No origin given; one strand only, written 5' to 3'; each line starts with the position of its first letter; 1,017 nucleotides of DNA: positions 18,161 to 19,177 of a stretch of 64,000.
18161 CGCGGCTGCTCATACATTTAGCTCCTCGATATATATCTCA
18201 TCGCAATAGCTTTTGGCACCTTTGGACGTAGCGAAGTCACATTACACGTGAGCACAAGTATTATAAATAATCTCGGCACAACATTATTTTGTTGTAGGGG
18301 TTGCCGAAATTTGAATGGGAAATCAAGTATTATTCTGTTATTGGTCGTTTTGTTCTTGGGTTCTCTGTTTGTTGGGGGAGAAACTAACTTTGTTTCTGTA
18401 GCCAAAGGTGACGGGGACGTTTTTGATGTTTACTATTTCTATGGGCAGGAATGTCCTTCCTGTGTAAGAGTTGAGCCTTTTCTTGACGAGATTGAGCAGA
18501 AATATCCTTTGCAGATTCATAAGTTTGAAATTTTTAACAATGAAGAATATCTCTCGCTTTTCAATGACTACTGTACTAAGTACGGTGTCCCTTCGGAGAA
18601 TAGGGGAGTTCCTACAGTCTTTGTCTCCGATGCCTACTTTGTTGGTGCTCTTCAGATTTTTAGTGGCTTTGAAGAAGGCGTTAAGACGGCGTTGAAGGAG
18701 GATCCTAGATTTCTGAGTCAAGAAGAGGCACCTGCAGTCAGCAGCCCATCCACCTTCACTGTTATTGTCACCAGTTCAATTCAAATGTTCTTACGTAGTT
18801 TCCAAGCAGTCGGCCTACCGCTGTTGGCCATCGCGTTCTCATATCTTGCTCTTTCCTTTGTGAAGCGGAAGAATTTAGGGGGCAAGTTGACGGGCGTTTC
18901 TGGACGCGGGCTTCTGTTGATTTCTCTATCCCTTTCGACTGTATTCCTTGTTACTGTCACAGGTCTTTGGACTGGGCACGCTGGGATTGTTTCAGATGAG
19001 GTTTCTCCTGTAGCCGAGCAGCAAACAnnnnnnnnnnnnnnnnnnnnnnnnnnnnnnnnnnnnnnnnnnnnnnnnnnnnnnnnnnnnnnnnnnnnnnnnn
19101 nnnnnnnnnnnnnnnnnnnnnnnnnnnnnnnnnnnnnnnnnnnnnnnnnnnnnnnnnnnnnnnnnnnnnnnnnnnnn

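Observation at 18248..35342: Tandem pair of giant surface proteins that both begin with a thioredoxin-fold CxxC domain plus a membrane hairpin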

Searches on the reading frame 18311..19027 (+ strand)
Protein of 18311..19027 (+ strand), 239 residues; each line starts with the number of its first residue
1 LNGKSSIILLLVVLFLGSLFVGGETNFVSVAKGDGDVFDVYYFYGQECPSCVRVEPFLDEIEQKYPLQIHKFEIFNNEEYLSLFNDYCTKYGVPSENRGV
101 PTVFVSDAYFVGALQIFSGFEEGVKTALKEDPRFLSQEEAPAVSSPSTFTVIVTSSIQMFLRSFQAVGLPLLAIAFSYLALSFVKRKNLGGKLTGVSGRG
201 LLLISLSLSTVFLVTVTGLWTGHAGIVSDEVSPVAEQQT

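Call 11: find_homologous_proteins(query=window:18311-19027:+, max_evalue=0.001)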
Query window:18311-19027:+: 1429 candidates shared short words with the query, none scored E <= 0.001.

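Call 27: search_protein_representatives(protein=window:18311-19027:+)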
Query: 239 residues. Proteins with E-value up to 0.001 (for the whole library): 1646; up to 1e-10: 257; up to 1e-30: 20. The best 150 are listed.
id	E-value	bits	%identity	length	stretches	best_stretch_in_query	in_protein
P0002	5.9e-150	513.6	100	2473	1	1-239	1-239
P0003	1.7e-48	181.7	41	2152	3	11-159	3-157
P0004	1.3e-47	178.8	47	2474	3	10-155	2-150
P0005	2.7e-46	174.5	47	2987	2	4-155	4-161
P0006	6.1e-46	173.3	48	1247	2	18-185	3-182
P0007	1.2e-45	172.4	48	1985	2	1-136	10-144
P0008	5.5e-45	170.2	52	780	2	11-133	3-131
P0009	2.9e-44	167.8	51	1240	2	1-148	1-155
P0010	1.3e-37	146.0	50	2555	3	18-133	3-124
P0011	5.4e-37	144.0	52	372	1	6-177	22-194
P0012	1.5e-36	142.6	51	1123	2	34-138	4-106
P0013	5.5e-36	140.8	34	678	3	13-128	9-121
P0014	2.8e-35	138.4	50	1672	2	9-144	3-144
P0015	3.9e-35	138.0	51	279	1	2-142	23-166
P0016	2.8e-34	135.2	48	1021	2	1-132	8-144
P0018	1.7e-33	132.6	46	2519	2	10-131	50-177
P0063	2.7e-17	79.6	28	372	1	40-213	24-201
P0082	1.6e-15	73.8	28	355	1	40-219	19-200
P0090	4.9e-15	72.2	30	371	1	40-188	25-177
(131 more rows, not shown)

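Call 31: search_protein_families(library=pfam, proteins=[P0004, P0005, P0010, P0063, P0090, P0082, P0013], max_evalue=0.001)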
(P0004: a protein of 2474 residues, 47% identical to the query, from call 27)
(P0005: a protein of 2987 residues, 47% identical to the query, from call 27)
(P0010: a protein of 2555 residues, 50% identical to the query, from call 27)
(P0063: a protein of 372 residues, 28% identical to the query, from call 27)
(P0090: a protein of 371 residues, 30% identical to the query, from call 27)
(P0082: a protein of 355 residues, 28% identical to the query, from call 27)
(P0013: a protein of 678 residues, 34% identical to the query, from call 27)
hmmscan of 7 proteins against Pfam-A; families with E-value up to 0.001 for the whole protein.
P0004 (2474 aa): 8 families
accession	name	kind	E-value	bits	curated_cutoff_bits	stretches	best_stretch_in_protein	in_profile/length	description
PF00082.27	Peptidase_S8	-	5.8e-39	134.6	21.8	1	857-1144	48-288/288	Subtilase family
PF11617.13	Cu-binding_MopE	-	3.2e-25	88.5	27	2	1302-1331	1-30/30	Putative metal-binding motif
PF00085.26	Thioredoxin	-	3.3e-14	53.2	23.5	1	479-566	18-101/103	Thioredoxin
PF13728.12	TraF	-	1.5e-09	38.5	23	1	478-544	128-203/224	F plasmid transfer operon protein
PF13098.12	Thioredoxin_2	-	9.5e-07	29.6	27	1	478-565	4-103/104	Thioredoxin-like domain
PF24684.1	Vgb_lyase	-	4.1e-06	26.3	50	1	1868-2037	113-280/290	Virginiamycin B lyase family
PF13905.12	Thioredoxin_8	-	0.00096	19.9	27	0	479-543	1-67/94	Thioredoxin-like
PF05768.20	Glrx-like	-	0.00097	19.9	26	0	38-83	2-47/77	Glutaredoxin-like domain (DUF836)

P0005 (2987 aa): 6 families
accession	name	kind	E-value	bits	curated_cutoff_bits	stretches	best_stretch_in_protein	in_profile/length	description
PF17517.7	IgGFc_binding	-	1.6e-77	261.1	25.6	1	1724-2020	1-297/297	IgGFc binding protein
PF07703.20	A2M_BRD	-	1.1e-10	42.4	22.7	0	2567-2672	2-124/140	Alpha-2-macroglobulin bait region domain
PF01835.25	MG2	-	4.4e-10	40.2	32.8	0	1270-1364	2-93/96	MG2 domain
PF23619.1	Ig_VWA7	-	1.7e-05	25.4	27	0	2762-2840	8-72/104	VWA7 Ig-like domain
PF00526.23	Dicty_CTDC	-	4.2e-05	23.7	27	1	695-717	2-24/24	Dictyostelium (slime mold) repeat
PF02752.27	Arrestin_C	-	7.2e-05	23.6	27.7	0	2103-2132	2-31/137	Arrestin (or S-antigen), C-terminal domain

P0010 (2555 aa): 13 families
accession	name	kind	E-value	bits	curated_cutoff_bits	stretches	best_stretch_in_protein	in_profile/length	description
PF05048.19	NosD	-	8.4e-26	91.2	23.6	1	698-839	15-150/212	Periplasmic copper-binding protein (NosD)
PF13229.12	Beta_helix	-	9.8e-24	84.2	25.9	1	700-841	1-141/158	Right handed beta helix region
PF00085.26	Thioredoxin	-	8.4e-17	61.5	23.5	1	496-567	17-88/103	Thioredoxin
PF17957.7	Big_7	-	2.2e-15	57.5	24.1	1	1301-1363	1-68/70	Bacterial Ig domain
PF11617.13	Cu-binding_MopE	-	1.3e-11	45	27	2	907-936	1-30/30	Putative metal-binding motif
PF07705.17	CARDB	-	3.4e-11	43.7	22.7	1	1109-1193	18-99/101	CARDB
PF13728.12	TraF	-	9.8e-09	35.8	23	1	498-561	130-202/224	F plasmid transfer operon protein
PF16656.11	Pur_ac_phosph_N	-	3.3e-07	31.2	30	1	1214-1292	10-93/93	Purple acid Phosphatase, N-terminal domain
PF00404.24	Dockerin_1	-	4.6e-07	30.4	22.9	1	2439-2490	1-53/57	Dockerin type I domain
PF13098.12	Thioredoxin_2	-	2.1e-06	28.4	27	1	496-568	4-95/104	Thioredoxin-like domain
PF00526.23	Dicty_CTDC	-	0.0001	22.5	27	1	967-991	1-24/24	Dictyostelium (slime mold) repeat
PF13905.12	Thioredoxin_8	-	0.00016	22.4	27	0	497-538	1-44/94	Thioredoxin-like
PF00041.27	fn3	-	0.00054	20.6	25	0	1209-1287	5-80/84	Fibronectin type III domain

P0063 (372 aa): 0 families

P0090 (371 aa): 0 families

P0082 (355 aa): 3 families
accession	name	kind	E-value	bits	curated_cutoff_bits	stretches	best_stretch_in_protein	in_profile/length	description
PF11139.14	SfLAP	-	1.5e-11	44.6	35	1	137-351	3-208/213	Sap, sulfolipid-1-addressing protein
PF13386.12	DsbD_2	-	1.2e-05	25.7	24.9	1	139-348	6-198/199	Cytochrome C biogenesis protein transmembrane region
PF18949.5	DUF5693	-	0.00014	21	29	1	64-353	247-500/609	Family of unknown function (DUF5693)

P0013 (678 aa): 8 families
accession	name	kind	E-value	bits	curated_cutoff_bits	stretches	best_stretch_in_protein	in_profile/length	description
PF00462.30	Glutaredoxin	-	9.5e-15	55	22.9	0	278-342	3-59/60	Glutaredoxin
PF13098.12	Thioredoxin_2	-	1.6e-12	48.1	27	0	162-234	5-85/104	Thioredoxin-like domain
PF00085.26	Thioredoxin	-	4e-09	36.8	23.5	0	162-209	18-66/103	Thioredoxin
PF05768.20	Glrx-like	-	3.7e-08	34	26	1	276-350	2-69/77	Glutaredoxin-like domain (DUF836)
PF13905.12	Thioredoxin_8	-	2.4e-07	31.4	27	0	163-196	2-38/94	Thioredoxin-like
PF13728.12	TraF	-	1.5e-06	28.6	23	0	28-98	129-200/224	F plasmid transfer operon protein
PF01323.26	DSBA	-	3.8e-05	24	25.6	0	78-106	154-181/191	DSBA-like thioredoxin domain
PF08534.16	Redoxin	-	0.00023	21.4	26.6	0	22-83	22-83/148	Redoxin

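Call 32: list_cluster_members(proteins=[P0002, P0003, P0004, P0005, P0006, P0007, P0009, P0010, P0014, P0018])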
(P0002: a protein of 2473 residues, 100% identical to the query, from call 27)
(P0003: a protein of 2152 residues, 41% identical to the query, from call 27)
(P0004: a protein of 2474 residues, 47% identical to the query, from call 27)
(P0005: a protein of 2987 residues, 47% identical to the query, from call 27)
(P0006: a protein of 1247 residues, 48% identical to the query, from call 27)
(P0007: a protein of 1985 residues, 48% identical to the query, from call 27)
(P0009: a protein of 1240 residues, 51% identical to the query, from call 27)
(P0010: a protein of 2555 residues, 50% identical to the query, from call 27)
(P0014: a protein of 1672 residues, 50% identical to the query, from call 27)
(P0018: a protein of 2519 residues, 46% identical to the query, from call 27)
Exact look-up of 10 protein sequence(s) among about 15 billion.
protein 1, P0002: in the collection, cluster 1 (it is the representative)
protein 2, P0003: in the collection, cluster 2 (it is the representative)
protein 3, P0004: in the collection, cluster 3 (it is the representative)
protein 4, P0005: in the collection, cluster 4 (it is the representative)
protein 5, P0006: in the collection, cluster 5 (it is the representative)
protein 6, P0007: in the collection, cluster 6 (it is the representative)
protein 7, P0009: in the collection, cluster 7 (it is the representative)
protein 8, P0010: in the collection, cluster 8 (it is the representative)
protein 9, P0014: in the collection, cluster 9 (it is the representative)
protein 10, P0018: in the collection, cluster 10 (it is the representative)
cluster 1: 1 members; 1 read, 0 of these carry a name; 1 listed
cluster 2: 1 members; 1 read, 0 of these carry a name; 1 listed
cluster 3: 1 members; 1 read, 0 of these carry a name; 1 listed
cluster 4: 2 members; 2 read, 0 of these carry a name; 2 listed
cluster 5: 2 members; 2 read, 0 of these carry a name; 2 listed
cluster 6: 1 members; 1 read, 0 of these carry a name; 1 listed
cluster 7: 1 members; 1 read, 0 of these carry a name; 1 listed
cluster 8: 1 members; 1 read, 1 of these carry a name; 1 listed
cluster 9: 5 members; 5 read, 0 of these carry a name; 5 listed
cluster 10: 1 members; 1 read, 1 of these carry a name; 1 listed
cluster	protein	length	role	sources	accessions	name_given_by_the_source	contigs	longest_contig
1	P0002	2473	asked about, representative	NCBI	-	-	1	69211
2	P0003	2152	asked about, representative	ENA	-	-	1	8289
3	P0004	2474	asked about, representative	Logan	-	-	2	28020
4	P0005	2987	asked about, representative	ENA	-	-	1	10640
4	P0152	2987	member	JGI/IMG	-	-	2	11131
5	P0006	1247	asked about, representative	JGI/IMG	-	-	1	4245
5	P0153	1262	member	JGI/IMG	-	-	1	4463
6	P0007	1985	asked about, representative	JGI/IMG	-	-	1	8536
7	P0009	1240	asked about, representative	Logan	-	-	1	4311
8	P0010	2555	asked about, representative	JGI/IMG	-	parallel beta-helix repeat protein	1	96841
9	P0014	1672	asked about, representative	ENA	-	-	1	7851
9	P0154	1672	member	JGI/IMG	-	-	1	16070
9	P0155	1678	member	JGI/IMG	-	-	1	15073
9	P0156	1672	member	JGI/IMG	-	-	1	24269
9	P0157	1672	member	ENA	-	-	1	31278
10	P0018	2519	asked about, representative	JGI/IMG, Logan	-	cytochrome c biogenesis protein CcdA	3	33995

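Call 35: find_encoding_contigs(protein=P0002, flank=1000, max_places=3)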
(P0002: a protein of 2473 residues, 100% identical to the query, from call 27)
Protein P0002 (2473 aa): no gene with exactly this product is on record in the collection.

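Call 36: find_encoding_contigs(protein=P0010, flank=10000, max_places=3)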
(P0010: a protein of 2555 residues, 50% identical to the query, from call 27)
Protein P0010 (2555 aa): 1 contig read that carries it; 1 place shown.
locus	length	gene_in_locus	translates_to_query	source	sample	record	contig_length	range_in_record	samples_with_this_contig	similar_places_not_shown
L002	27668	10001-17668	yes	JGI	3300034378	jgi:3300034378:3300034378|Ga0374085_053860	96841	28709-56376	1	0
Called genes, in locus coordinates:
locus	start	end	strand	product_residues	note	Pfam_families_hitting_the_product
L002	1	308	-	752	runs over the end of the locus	PF00092:VWA (weak), PF18998:Flg_new_2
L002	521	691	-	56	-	-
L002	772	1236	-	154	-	-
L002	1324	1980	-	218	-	-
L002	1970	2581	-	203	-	-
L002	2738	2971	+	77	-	-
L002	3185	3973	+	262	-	PF01012:ETF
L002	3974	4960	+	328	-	PF01012:ETF, PF00766:ETF_alpha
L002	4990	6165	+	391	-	PF02771:Acyl-CoA_dh_N, PF02770:Acyl-CoA_dh_M, PF00441:Acyl-CoA_dh_1, PF08028:Acyl-CoA_dh_2, PF22924:ACOX_C_alpha1 (weak)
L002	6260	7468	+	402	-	PF00108:Thiolase_N, PF00109:ketoacyl-synt (faint), PF02803:Thiolase_C, PF22691:Thiolase_C_1 (faint)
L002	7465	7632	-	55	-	-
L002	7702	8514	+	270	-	PF00561:Abhydrolase_1, PF12146:Hydrolase_4, PF12697:Abhydrolase_6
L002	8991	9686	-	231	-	PF11617:Cu-binding_MopE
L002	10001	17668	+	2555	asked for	PF00085:Thioredoxin, PF05048:NosD, PF13229:Beta_helix, PF11617:Cu-binding_MopE, PF07705:CARDB, PF11617:Cu-binding_MopE (weak), PF16656:Pur_ac_phosph_N (weak), PF17957:Big_7, +2 more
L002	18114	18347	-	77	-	-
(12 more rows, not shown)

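Call 57: predict_structure(alignment_id=A2)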
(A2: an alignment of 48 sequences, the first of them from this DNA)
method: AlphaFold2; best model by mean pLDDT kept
length: 238 residues; sequences in the alignment: 48
mean_pLDDT: 75.9   pTM: 0.52
mean pLDDT of the five models: 75.9, 74.6, 73.5, 73.0, 72.4
residues with pLDDT >= 90: 104; 70-90: 43; 50-70: 48; < 50: 43
segments of 3 or more residues with pLDDT < 50: 23-27, 141-154, 191-193, 222-238
pLDDT, mean of each block of 10 residues (from residue 1): 80 91 53 77 97 98 96 96 97 96 96 98 95 69 45 50 60 78 63 53 74 67 44 44
secondary structure, 60 per line:
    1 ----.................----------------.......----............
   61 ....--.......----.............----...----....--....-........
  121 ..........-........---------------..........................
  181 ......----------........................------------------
elements in order: H5-21 E38-44 H49-64 E67-73 H78-90 E102-105 E108-111 H113-130 H132-139 H155-186 H197-220

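Call 61: fold_search(model_id=the predicted structure, library=pdb)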
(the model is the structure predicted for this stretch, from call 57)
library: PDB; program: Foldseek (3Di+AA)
matches with E <= 10: 876; with E <= 0.001: 94
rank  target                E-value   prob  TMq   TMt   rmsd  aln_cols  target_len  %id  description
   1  2e0q                  3.9e-05  1.00  0.32  0.68   3.7       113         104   24  Crystal structure of K53E thioredoxin from Sulfolobus tokodaii strain7 (released 2007-10-02)
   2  2bto_T                6.7e-05  1.00  0.27  0.55   4.2       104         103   28  Structure of BtubA from Prosthecobacter dejongeii (released 2005-06-23)
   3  5hr1_C                7.2e-05  1.00  0.26  0.53   4.1       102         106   28  Crystal structure of thioredoxin L107A mutant (released 2017-02-22)
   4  2tir                  8.3e-05  1.00  0.27  0.55   3.8       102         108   27  CRYSTAL STRUCTURE ANALYSIS OF A MUTANT ESCHERICHIA COLI THIOREDOXIN IN WHICH LYSINE 36 IS REPLACED BY GLUTAMIC ACID (released 1993-10-31)
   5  3dxb_D                1.2e-04  1.00  0.26  0.29  14.7       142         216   22  Structure of the UHM domain of Puf60 fused to thioredoxin (released 2008-10-28)
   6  3h8q_B                1.2e-04  1.00  0.29  0.58   3.5        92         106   17  Crystal structure of glutaredoxin domain of human thioredoxin reductase 3 (released 2009-05-12)
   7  5e4w_B                1.3e-04  1.00  0.29  0.59   3.6       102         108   28  Crystal structure of cpSRP43 chromodomains 2 and 3 in complex with the Alb3 tail (released 2015-12-02)
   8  3dyr_A                1.4e-04  1.00  0.26  0.51   4.1       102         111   28  Crystal structure of E. coli thioredoxin mutant I76T in its oxidized form (released 2009-01-27)
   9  6h7j_F                1.5e-04  1.00  0.26  0.53   4.4       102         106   26  ACTIVATED TURKEY BETA1 ADRENOCEPTOR WITH BOUND AGONIST ISOPRENALINE AND NANOBODY Nb80 (released 2018-10-17)
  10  5hr1_A                1.9e-04  1.00  0.26  0.53   4.2       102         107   28  Crystal structure of thioredoxin L107A mutant (released 2017-02-22)
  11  4hu7_A                1.9e-04  1.00  0.26  0.53   4.3       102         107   27  E. coli thioredoxin variant with Pro76 as single proline residue (released 2013-05-29)
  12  2eir_A                1.9e-04  1.00  0.28  0.56   4.5       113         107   26  Design of Disulfide-linked Thioredoxin Dimers and Multimers Through Analysis of Crystal Contacts (released 2007-09-11)
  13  5e4w_A                2.0e-04  1.00  0.30  0.62   3.3       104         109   27  Crystal structure of cpSRP43 chromodomains 2 and 3 in complex with the Alb3 tail (released 2015-12-02)
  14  7ool_B                2.0e-04  1.00  0.29  0.59   3.4        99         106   25  Crystal structure of a Candidatus photodesmus katoptron thioredoxin chimera containing an ancestral loop (released 2021-11-10)
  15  7vqv                  2.0e-04  1.00  0.28  0.54   3.9       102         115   20  de novo design based on 1r26 (released 2022-06-08)
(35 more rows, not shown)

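Call 63: search_protein_families(library=pfam, alignment_id=A4, max_evalue=0.00001)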
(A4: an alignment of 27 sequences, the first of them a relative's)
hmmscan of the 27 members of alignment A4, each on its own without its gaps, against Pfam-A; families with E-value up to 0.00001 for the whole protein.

A. member 1, P0007 (1985 aa): 8 families
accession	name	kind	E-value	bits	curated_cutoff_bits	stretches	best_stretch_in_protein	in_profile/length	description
PF13620.12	CarboxypepD_reg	-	4e-50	168.5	32.3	5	1652-1730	2-81/82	Carboxypeptidase regulatory-like domain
PF13715.12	CarbopepD_reg_2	-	3.9e-25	88.1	32.2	0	1652-1732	1-78/88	CarboxypepD_reg-like domain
PF20943.3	DUF4785_3rd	-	9.1e-14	51.9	24.5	0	1093-1169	12-93/106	Domain of unknown function (DUF4785) C-terminal domain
PF17210.9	SdrD_B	-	7.3e-13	49.1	29.7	0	1490-1533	18-64/112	SdrD B-like domain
PF17802.7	SpaA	-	4.3e-11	43.3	23.1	0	1339-1391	33-86/91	Prealbumin-like fold domain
PF14686.12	fn3_3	-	7.9e-11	42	24.4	0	1511-1556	30-74/75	Polysaccharide lyase family 4, domain II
PF00404.24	Dockerin_1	-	2.1e-06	28.3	22.9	1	1927-1978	2-54/57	Dockerin type I domain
PF02369.22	Big_1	-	9.6e-06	26.1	34.9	0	1652-1702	21-79/93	Bacterial Ig-like domain (group 1)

B. families by the number of members that match (of 27 scanned): 40 families (the first 25 are shown)
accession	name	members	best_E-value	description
PF05048.19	NosD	10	2.9e-86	Periplasmic copper-binding protein (NosD)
PF13229.12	Beta_helix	8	2.4e-88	Right handed beta helix region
PF11617.13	Cu-binding_MopE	6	3.2e-25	Putative metal-binding motif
PF00082.27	Peptidase_S8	5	8.4e-55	Subtilase family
PF00085.26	Thioredoxin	4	9.1e-29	Thioredoxin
PF13728.12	TraF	4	3.6e-13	F plasmid transfer operon protein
PF13098.12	Thioredoxin_2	4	2.3e-11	Thioredoxin-like domain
PF07705.17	CARDB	3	2.2e-83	CARDB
PF00404.24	Dockerin_1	3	9.8e-09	Dockerin type I domain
PF13620.12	CarboxypepD_reg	2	4e-50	Carboxypeptidase regulatory-like domain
PF13715.12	CarbopepD_reg_2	2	3.9e-25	CarboxypepD_reg-like domain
PF17957.7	Big_7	2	2.2e-15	Bacterial Ig domain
PF00963.24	Cohesin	2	1.3e-13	Cohesin domain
PF17210.9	SdrD_B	2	7.3e-13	SdrD B-like domain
PF17517.7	IgGFc_binding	1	1.6e-77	IgGFc binding protein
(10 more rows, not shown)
